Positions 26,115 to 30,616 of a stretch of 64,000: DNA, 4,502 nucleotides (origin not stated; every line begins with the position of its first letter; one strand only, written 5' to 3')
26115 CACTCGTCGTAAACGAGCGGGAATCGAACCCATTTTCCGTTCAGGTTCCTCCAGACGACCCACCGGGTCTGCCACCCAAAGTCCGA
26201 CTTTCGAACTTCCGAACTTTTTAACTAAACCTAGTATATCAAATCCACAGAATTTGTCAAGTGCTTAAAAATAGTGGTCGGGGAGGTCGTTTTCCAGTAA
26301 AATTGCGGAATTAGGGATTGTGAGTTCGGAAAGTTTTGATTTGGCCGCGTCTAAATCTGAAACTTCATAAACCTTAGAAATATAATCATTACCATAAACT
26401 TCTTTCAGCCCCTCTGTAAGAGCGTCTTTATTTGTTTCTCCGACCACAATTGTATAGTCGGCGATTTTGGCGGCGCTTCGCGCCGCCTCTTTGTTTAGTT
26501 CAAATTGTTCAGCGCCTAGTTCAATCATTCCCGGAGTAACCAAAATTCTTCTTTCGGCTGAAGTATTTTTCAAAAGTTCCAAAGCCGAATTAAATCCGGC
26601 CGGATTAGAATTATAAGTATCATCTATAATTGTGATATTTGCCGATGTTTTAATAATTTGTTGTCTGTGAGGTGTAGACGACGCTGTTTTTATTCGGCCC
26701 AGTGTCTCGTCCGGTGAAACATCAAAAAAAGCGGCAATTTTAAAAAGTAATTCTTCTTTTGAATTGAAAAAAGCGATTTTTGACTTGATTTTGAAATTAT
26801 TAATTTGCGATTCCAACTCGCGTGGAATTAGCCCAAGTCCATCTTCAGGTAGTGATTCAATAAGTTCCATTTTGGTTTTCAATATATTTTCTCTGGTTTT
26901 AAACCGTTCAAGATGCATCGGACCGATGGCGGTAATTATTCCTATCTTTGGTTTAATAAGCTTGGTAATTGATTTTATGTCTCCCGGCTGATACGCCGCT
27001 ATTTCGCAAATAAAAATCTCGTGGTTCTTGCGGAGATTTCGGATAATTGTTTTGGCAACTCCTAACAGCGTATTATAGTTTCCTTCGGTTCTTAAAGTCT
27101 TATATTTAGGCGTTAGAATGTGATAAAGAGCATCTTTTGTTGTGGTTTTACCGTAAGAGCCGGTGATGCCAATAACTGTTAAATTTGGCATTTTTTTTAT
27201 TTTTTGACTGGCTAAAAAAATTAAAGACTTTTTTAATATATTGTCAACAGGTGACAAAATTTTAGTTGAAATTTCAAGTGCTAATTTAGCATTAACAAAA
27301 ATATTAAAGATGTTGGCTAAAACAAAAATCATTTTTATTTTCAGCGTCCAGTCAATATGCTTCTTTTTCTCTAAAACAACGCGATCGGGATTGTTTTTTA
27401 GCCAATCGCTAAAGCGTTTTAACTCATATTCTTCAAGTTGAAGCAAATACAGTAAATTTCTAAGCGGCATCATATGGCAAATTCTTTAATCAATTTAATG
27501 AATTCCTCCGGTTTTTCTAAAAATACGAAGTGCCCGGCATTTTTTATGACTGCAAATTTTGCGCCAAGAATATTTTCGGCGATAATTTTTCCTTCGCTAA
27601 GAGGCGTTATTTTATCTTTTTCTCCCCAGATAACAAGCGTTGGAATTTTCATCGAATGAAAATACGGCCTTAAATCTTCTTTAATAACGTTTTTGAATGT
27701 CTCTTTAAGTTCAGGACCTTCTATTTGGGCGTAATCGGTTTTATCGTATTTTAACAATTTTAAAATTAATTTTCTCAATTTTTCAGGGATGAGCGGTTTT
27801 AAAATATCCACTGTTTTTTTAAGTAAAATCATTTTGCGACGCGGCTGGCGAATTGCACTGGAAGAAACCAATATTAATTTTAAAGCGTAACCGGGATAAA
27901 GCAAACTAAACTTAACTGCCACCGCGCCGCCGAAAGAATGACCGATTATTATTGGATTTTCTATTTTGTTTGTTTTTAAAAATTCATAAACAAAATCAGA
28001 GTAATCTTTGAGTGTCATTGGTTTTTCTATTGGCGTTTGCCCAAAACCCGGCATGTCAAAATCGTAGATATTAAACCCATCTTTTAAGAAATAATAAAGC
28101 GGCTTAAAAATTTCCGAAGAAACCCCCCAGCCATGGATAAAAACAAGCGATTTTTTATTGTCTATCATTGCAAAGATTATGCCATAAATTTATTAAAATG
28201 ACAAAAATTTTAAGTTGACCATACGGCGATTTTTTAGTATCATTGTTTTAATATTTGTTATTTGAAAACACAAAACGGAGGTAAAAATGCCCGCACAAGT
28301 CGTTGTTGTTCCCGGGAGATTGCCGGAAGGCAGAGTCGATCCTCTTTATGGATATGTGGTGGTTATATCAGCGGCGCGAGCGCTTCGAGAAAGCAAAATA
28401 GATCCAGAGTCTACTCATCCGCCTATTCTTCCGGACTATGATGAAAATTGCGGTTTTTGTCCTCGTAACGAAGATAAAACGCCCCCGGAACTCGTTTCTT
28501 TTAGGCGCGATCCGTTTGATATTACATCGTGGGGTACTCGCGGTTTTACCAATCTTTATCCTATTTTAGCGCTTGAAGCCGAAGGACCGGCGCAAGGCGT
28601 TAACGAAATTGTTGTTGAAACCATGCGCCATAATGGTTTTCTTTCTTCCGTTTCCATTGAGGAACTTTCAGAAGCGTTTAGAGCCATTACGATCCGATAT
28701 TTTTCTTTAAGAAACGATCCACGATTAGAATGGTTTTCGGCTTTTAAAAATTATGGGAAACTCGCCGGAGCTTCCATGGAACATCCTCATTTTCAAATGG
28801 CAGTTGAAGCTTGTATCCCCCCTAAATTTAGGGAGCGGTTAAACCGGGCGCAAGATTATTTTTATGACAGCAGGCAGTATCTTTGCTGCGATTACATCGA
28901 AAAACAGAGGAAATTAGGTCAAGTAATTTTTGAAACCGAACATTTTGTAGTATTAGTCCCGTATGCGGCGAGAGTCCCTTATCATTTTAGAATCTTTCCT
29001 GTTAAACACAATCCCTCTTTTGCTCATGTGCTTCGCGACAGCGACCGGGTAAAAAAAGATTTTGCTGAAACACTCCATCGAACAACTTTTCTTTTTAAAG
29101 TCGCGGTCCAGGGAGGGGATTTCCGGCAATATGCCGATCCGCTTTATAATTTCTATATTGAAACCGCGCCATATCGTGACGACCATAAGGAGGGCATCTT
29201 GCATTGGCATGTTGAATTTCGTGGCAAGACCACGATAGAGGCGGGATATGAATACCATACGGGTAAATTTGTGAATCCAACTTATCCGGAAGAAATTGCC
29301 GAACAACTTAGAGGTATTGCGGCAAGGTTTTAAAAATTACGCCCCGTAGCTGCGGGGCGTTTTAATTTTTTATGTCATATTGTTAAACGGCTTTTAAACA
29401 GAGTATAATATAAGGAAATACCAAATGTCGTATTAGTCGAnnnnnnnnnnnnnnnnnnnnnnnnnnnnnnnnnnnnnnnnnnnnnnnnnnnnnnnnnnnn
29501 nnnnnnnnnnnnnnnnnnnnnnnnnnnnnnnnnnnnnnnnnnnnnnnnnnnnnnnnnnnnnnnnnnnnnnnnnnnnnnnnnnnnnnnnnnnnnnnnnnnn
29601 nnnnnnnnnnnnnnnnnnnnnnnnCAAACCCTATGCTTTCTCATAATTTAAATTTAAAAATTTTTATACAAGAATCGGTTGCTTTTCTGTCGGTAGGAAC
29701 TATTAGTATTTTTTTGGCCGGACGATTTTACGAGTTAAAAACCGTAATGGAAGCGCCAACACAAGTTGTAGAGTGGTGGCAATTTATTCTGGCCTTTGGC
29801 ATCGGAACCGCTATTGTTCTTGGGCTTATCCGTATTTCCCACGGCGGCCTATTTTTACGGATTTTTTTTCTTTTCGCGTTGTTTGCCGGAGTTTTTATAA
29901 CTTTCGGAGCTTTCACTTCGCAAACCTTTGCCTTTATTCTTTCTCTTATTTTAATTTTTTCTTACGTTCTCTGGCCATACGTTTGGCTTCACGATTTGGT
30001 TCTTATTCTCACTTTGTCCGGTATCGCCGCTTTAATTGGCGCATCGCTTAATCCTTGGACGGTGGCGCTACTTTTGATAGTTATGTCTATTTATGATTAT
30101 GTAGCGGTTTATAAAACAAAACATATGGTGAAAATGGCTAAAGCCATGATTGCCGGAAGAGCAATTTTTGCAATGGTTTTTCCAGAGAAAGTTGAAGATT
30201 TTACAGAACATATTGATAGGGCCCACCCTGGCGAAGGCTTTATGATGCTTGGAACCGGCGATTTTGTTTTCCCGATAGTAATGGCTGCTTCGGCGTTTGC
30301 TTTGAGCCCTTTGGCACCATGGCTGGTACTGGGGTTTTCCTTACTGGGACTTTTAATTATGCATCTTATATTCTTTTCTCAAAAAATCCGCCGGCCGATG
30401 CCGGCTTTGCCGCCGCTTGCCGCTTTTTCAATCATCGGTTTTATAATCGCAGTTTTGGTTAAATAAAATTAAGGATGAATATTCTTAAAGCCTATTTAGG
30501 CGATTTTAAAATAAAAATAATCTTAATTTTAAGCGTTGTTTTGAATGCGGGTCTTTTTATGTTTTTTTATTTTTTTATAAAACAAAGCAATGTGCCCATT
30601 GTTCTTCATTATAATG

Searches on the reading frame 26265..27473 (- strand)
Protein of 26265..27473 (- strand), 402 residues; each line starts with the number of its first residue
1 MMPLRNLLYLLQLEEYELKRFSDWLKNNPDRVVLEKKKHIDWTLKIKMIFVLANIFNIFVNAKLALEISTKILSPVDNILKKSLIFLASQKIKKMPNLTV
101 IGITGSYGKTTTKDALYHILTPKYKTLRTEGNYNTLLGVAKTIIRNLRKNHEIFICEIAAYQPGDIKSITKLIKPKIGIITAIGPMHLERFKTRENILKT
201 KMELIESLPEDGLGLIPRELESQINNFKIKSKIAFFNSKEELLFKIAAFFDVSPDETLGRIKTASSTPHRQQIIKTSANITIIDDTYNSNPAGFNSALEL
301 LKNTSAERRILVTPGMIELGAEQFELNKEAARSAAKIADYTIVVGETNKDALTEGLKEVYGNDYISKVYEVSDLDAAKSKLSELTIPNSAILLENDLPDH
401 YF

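Call 8: search_protein_families(library=pfam, proteins=[window:26265-27473:-])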
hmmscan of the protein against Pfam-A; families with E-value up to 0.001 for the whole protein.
window:26265-27473:- (402 aa): 2 families
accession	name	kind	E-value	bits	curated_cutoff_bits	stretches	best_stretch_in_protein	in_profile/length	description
PF08245.18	Mur_ligase_M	-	2.6e-31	109.6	24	1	103-242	1-151/200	Mur ligase middle domain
PF02875.26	Mur_ligase_C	-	5.3e-13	50.3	28.4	1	269-392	1-122/127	Mur ligase, glutamate ligase domain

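Call 10: find_encoding_contigs(protein=window:26265-27473:-, flank=3000, max_places=6)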
Protein window:26265-27473:- (402 aa): no gene with exactly this product is on record in the collection.

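Call 11: find_homologous_proteins(query=window:26265-27473:-)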
Query window:26265-27473:- (402 aa): 7894 proteins with E <= 0.001 among 8000 candidates; the best 120 are listed.
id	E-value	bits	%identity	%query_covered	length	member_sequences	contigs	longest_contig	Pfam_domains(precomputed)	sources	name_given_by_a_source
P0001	7.6e-257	869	100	100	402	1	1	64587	PF02875.27,PF08245.19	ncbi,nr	ncbi:MAG: UDP-N-acetylmuramoyl-tripeptide--D-alanyl-D-alanine ligase [Parcubacteria group bacterium]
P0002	1.1e-196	671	77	100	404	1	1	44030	PF02875.27,PF08245.19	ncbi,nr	ncbi:MAG: UDP-N-acetylmuramoyl-tripeptide--D-alanyl-D-alanine ligase [Parcubacteria group bacterium]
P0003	7.0e-195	665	76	100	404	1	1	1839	PF02875.27,PF08245.19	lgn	-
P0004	1.6e-194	664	75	100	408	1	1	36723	PF02875.27,PF08245.19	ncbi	-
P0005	5.1e-193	659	75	100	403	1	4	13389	PF02875.27,PF08245.19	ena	-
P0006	5.6e-190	649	75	100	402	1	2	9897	PF02875.27,PF08245.19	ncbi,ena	ncbi:MAG: Mur ligase family protein [Patescibacteria group bacterium]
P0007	5.6e-190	649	75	100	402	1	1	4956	PF02875.27,PF08245.19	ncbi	ncbi:MAG: UDP-N-acetylmuramoyl-tripeptide--D-alanyl-D-alanine ligase [Patescibacteria group bacteriu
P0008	2.8e-189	647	75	100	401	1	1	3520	PF02875.27,PF08245.19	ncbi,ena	-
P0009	2.8e-189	647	75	100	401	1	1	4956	PF02875.27,PF08245.19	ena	-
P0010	1.2e-187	641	73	100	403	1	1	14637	PF02875.27,PF08245.19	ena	-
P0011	1.3e-187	641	72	96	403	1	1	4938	PF02875.27,PF08245.19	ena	-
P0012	2.7e-187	640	73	100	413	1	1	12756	PF02875.27,PF08245.19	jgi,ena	-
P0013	5.3e-187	639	73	100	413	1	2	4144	PF02875.27,PF08245.19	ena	-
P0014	7.3e-187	639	73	100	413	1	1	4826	PF02875.27,PF08245.19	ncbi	-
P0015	1.1e-186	638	73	100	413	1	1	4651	PF02875.27,PF08245.19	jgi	-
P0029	1.5e-182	625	69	96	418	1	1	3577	PF02875.27,PF08245.19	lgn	-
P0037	2.2e-179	614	70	100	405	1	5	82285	PF02875.27,PF08245.19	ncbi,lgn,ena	ncbi:MAG: UDP-N-acetylmuramoyl-tripeptide--D-alanyl-D-alanine ligase [Patescibacteria group bacteriu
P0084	3.5e-164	564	66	100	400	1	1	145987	PF02875.27,PF08245.19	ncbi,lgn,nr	ncbi:UDP-N-acetylmuramoyl-tripeptide--D-alanyl-D-alanine ligase [Candidatus Azambacteria bacterium]|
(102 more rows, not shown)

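Call 13: find_encoding_contigs(protein=P0002, flank=2500, max_places=2)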
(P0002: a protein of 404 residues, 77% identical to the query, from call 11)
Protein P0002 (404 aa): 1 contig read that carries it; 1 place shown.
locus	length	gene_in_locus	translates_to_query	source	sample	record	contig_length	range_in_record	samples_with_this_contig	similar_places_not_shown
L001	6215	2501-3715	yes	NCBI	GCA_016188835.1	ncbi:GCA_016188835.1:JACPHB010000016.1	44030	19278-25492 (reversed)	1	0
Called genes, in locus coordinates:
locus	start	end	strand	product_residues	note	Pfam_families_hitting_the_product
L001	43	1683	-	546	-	PF00343:Phosphorylase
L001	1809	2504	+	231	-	PF00561:Abhydrolase_1, PF00975:Thioesterase (faint), PF12146:Hydrolase_4, PF12697:Abhydrolase_6, PF00561:Abhydrolase_1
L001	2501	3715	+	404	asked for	PF08245:Mur_ligase_M, PF02875:Mur_ligase_C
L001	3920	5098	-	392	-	PF01820:Dala_Dala_lig_N, PF02222:ATP-grasp (faint), PF02786:CPSase_L_D2 (faint), PF07478:Dala_Dala_lig_C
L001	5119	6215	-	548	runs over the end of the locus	PF03717:PBP_dimer, PF00905:Transpeptidase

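Call 14: find_encoding_contigs(protein=P0037, flank=2500, max_places=2)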
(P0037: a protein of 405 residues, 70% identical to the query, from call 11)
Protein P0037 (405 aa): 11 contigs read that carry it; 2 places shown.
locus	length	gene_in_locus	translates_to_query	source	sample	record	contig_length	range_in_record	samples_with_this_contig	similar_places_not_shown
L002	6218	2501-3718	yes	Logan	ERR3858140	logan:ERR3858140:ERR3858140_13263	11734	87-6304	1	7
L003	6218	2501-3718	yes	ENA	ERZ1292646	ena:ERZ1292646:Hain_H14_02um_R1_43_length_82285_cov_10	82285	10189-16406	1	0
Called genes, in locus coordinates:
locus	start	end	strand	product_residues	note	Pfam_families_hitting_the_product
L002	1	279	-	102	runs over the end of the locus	PF00829:Ribosomal_L21p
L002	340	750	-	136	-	-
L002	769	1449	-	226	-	PF06550:SPP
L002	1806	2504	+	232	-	PF00561:Abhydrolase_1, PF03959:FSH1 (faint), PF12146:Hydrolase_4, PF12697:Abhydrolase_6, PF00561:Abhydrolase_1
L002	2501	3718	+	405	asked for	PF08245:Mur_ligase_M, PF02875:Mur_ligase_C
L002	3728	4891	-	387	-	PF01820:Dala_Dala_lig_N, PF02786:CPSase_L_D2 (faint), PF02222:ATP-grasp (faint), PF07478:Dala_Dala_lig_C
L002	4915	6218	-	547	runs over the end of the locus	PF03717:PBP_dimer, PF00905:Transpeptidase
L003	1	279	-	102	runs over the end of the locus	PF00829:Ribosomal_L21p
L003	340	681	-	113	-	-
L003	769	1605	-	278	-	PF06550:SPP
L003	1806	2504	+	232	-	PF00561:Abhydrolase_1, PF03959:FSH1 (faint), PF12146:Hydrolase_4, PF12697:Abhydrolase_6, PF00561:Abhydrolase_1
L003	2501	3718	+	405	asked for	PF08245:Mur_ligase_M, PF02875:Mur_ligase_C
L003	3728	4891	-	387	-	PF01820:Dala_Dala_lig_N, PF02786:CPSase_L_D2 (faint), PF02222:ATP-grasp (faint), PF07478:Dala_Dala_lig_C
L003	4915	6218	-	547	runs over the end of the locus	PF03717:PBP_dimer, PF00905:Transpeptidase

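Call 15: find_encoding_contigs(protein=P0084, flank=2500, max_places=2)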
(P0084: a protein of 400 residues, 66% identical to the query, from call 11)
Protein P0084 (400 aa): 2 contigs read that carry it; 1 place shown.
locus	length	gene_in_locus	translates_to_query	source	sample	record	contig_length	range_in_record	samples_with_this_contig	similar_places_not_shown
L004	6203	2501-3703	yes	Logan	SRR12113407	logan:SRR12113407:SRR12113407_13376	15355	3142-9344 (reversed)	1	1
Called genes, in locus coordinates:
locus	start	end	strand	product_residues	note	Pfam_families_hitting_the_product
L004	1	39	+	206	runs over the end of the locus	PF21176:RecR_HhH, PF01751:Toprim, PF13662:Toprim_4, PF21175:RecR_C (weak)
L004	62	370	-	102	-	PF00829:Ribosomal_L21p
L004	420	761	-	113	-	-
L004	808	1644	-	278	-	PF06550:SPP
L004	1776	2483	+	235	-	PF00561:Abhydrolase_1, PF12146:Hydrolase_4, PF12697:Abhydrolase_6, PF00561:Abhydrolase_1 (weak)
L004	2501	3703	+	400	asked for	PF08245:Mur_ligase_M, PF02875:Mur_ligase_C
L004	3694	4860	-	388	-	PF01820:Dala_Dala_lig_N, PF02786:CPSase_L_D2 (faint), PF07478:Dala_Dala_lig_C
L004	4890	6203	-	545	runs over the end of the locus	PF00905:Transpeptidase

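Call 21: find_encoding_contigs(protein=P0004, flank=1500, max_places=1)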
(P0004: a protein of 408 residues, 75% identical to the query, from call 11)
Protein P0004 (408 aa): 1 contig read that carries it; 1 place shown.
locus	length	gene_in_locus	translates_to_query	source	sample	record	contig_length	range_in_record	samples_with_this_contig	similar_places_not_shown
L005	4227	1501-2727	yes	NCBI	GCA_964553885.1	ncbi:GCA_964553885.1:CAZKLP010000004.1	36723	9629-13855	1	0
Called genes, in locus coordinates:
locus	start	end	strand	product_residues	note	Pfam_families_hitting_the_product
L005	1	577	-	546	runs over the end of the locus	PF08323:Glyco_transf_5 (weak), PF00343:Phosphorylase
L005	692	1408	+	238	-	PF00561:Abhydrolase_1, PF02230:Abhydrolase_2 (faint), PF03959:FSH1 (faint), PF12146:Hydrolase_4, PF12697:Abhydrolase_6, PF06821:Ser_hydrolase (faint), PF00561:Abhydrolase_1, PF08386:Abhydrolase_4 (faint)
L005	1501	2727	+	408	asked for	PF08245:Mur_ligase_M, PF02875:Mur_ligase_C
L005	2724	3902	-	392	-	PF01820:Dala_Dala_lig_N, PF02786:CPSase_L_D2 (faint), PF07478:Dala_Dala_lig_C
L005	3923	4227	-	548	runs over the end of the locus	PF03717:PBP_dimer, PF00905:Transpeptidase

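Call 22: find_encoding_contigs(protein=P0005, flank=1500, max_places=1)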
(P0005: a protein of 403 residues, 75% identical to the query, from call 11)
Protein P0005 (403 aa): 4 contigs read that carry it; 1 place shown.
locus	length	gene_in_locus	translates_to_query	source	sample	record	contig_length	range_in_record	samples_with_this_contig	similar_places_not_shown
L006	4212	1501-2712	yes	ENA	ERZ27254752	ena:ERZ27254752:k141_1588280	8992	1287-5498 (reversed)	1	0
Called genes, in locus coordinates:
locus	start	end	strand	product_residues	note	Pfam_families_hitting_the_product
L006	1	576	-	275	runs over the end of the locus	PF06550:SPP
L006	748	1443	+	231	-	PF00561:Abhydrolase_1, PF12146:Hydrolase_4, PF12697:Abhydrolase_6, PF00561:Abhydrolase_1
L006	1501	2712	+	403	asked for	PF08245:Mur_ligase_M, PF02875:Mur_ligase_C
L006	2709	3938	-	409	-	PF01820:Dala_Dala_lig_N, PF02786:CPSase_L_D2 (faint), PF02222:ATP-grasp (faint), PF07478:Dala_Dala_lig_C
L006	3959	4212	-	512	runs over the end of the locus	?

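Call 23: find_encoding_contigs(protein=P0010, flank=1500, max_places=1)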
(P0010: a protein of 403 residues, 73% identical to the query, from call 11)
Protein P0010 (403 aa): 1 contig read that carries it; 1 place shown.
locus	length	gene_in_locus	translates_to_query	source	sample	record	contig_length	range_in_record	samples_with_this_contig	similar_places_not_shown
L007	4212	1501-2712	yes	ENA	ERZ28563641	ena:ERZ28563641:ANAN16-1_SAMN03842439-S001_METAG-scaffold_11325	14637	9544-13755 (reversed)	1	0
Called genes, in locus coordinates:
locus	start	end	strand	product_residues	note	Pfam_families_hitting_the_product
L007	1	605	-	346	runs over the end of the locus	PF01087:GalP_UDP_transf, PF16268:DUF4921 (faint), PF01230:HIT (faint), PF16285:DUF4931_N (weak)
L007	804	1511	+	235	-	PF00561:Abhydrolase_1, PF00975:Thioesterase (weak), PF03096:Ndr (weak), PF12146:Hydrolase_4, PF12697:Abhydrolase_6, PF00561:Abhydrolase_1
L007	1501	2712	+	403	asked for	PF08245:Mur_ligase_M, PF02875:Mur_ligase_C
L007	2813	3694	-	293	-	-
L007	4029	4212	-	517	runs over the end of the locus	PF03717:PBP_dimer, PF00905:Transpeptidase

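Call 24: find_encoding_contigs(protein=P0012, flank=1500, max_places=1)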
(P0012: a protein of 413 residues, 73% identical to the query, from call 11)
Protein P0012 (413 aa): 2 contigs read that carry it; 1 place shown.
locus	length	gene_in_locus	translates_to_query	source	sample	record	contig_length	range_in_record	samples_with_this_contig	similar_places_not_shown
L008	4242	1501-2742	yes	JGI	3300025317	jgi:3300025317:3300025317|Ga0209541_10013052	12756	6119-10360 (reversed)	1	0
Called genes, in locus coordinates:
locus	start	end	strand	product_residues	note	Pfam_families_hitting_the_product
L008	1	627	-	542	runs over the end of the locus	PF00343:Phosphorylase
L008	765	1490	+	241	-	PF12146:Hydrolase_4, PF00561:Abhydrolase_1, PF00975:Thioesterase (weak), PF12697:Abhydrolase_6, PF00561:Abhydrolase_1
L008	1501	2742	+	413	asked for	PF08245:Mur_ligase_M, PF02875:Mur_ligase_C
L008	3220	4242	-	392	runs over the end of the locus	PF01820:Dala_Dala_lig_N, PF02786:CPSase_L_D2 (weak), PF02222:ATP-grasp (faint), PF07478:Dala_Dala_lig_C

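Call 44: find_encoding_contigs(protein=P0003, flank=1200, max_places=1)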
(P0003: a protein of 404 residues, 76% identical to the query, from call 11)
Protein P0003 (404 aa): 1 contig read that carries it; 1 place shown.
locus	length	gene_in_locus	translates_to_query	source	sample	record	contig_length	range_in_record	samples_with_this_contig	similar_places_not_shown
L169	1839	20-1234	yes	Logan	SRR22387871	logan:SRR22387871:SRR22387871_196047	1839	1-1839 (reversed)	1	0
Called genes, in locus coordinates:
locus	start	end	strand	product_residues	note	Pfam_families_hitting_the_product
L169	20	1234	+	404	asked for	PF08245:Mur_ligase_M, PF02875:Mur_ligase_C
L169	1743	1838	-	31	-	?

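Call 45: find_encoding_contigs(protein=P0006, flank=1200, max_places=1)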
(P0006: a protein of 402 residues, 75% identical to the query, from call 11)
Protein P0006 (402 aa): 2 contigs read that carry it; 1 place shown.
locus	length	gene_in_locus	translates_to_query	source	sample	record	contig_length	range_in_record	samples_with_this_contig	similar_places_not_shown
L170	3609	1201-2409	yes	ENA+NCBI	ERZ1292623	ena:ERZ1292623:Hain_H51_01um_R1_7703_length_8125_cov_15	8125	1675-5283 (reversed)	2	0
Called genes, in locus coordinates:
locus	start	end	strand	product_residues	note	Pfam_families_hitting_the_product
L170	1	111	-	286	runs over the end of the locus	PF01734:Patatin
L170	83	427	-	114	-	-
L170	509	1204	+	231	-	PF00561:Abhydrolase_1, PF03959:FSH1 (faint), PF12146:Hydrolase_4, PF12697:Abhydrolase_6, PF06821:Ser_hydrolase (faint), PF00561:Abhydrolase_1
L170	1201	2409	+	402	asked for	PF08245:Mur_ligase_M, PF02875:Mur_ligase_C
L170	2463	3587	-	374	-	PF01820:Dala_Dala_lig_N, PF02222:ATP-grasp (faint), PF02786:CPSase_L_D2 (weak), PF07478:Dala_Dala_lig_C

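Call 46: find_encoding_contigs(protein=P0011, flank=1200, max_places=1)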
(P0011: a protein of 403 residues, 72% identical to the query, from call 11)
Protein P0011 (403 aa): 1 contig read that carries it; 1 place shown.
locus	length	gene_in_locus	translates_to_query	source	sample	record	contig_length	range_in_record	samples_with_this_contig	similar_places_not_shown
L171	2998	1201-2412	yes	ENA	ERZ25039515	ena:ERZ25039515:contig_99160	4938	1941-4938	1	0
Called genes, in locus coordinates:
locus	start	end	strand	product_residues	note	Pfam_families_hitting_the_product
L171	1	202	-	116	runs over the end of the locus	PF00476:DNA_pol_A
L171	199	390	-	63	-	-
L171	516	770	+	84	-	PF12146:Hydrolase_4 (weak), PF00561:Abhydrolase_1, PF12697:Abhydrolase_6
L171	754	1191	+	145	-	PF00561:Abhydrolase_1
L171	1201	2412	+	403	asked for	PF08245:Mur_ligase_M, PF02875:Mur_ligase_C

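Call 68: find_encoding_contigs(protein=P0029, flank=1500, max_places=2)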
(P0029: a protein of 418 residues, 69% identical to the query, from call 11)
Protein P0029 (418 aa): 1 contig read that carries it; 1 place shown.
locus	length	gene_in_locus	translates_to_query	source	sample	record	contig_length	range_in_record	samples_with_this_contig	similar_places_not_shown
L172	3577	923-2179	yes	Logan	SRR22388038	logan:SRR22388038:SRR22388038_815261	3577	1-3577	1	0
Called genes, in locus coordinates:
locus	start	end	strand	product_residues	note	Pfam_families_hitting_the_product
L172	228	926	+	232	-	PF00561:Abhydrolase_1, PF02230:Abhydrolase_2 (faint), PF03959:FSH1 (faint), PF12146:Hydrolase_4, PF12697:Abhydrolase_6, PF06821:Ser_hydrolase (faint), PF00561:Abhydrolase_1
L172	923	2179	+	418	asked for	PF08245:Mur_ligase_M, PF02875:Mur_ligase_C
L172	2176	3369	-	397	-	PF01820:Dala_Dala_lig_N, PF02786:CPSase_L_D2 (faint), PF07478:Dala_Dala_lig_C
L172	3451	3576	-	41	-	?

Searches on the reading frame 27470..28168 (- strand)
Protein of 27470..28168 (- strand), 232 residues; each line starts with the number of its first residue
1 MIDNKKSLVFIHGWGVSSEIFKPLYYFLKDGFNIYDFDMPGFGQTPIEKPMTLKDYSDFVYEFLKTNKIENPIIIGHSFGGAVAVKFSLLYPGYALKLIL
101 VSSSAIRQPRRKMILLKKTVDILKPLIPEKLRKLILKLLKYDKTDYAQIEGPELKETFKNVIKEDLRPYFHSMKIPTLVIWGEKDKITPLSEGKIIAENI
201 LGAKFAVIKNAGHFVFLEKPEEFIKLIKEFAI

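Call 8: search_protein_families(library=pfam, proteins=[window:27470-28168:-])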
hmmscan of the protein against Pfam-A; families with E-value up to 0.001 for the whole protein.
window:27470-28168:- (232 aa): 5 families
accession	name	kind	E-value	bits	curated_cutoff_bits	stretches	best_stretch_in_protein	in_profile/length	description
PF00561.26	Abhydrolase_1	-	2.5e-28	99.8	25.8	2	7-141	2-134/245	alpha/beta hydrolase fold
PF12697.13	Abhydrolase_6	-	1.9e-18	68.3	26.3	1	8-225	1-216/217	Alpha/beta hydrolase family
PF12146.15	Hydrolase_4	-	3.5e-18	66.2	27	1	4-219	3-238/239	Serine aminopeptidase, S33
PF03959.19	FSH1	-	6.2e-05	23.2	21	0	126-215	149-201/211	Serine hydrolase (FSH1)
PF06821.19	Ser_hydrolase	-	8.5e-05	23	22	0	162-214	103-154/172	Serine hydrolase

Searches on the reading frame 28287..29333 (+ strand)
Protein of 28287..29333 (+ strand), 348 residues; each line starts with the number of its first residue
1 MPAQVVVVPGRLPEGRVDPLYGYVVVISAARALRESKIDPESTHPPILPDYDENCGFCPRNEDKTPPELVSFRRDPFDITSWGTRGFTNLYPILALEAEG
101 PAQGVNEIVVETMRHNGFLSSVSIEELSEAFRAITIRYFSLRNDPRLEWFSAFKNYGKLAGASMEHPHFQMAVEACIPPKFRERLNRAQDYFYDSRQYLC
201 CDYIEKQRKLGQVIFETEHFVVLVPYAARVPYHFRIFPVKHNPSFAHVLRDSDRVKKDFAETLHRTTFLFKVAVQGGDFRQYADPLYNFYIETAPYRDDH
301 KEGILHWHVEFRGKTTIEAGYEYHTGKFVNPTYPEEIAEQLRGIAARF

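Call 8: search_protein_families(library=pfam, proteins=[window:28287-29333:+])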
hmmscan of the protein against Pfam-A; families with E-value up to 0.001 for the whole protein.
window:28287-29333:+ (348 aa): 4 families
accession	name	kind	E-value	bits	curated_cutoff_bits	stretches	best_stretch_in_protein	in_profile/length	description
PF01087.27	GalP_UDP_transf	-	4.8e-08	34.1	22.1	1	14-172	13-178/184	Galactose-1-phosphate uridyl transferase, N-terminal domain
PF16268.10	DUF4921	-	4.9e-07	29.5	28.5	0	142-172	216-246/425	Domain of unknown function (DUF4921)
PF02744.22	GalP_UDP_tr_C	-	1.1e-06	28.9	29.2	1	187-310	4-118/165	Galactose-1-phosphate uridyl transferase, C-terminal domain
PF16285.10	DUF4931_N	-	7e-05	23.4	24.1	1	106-171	53-118/124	Domain of unknown function (DUF4931) N-terminal domain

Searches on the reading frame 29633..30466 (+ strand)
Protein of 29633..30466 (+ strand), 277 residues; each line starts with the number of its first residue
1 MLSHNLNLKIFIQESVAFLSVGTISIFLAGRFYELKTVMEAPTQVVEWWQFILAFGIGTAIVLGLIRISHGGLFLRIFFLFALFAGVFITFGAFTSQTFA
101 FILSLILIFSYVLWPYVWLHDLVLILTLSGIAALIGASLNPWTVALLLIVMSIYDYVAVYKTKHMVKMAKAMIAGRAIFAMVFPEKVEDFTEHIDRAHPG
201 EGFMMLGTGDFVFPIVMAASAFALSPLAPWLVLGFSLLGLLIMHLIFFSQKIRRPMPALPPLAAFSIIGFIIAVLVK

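Call 72: search_protein_families(library=pfam, proteins=[window:29633-30466:+])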
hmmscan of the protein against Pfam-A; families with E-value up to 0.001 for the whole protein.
window:29633-30466:+ (277 aa): 1 family
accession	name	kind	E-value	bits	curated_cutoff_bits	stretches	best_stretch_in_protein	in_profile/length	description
PF06550.16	SPP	-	2.3e-22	80.3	23.9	1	40-276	27-280/283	Signal-peptide peptidase, presenilin aspartyl protease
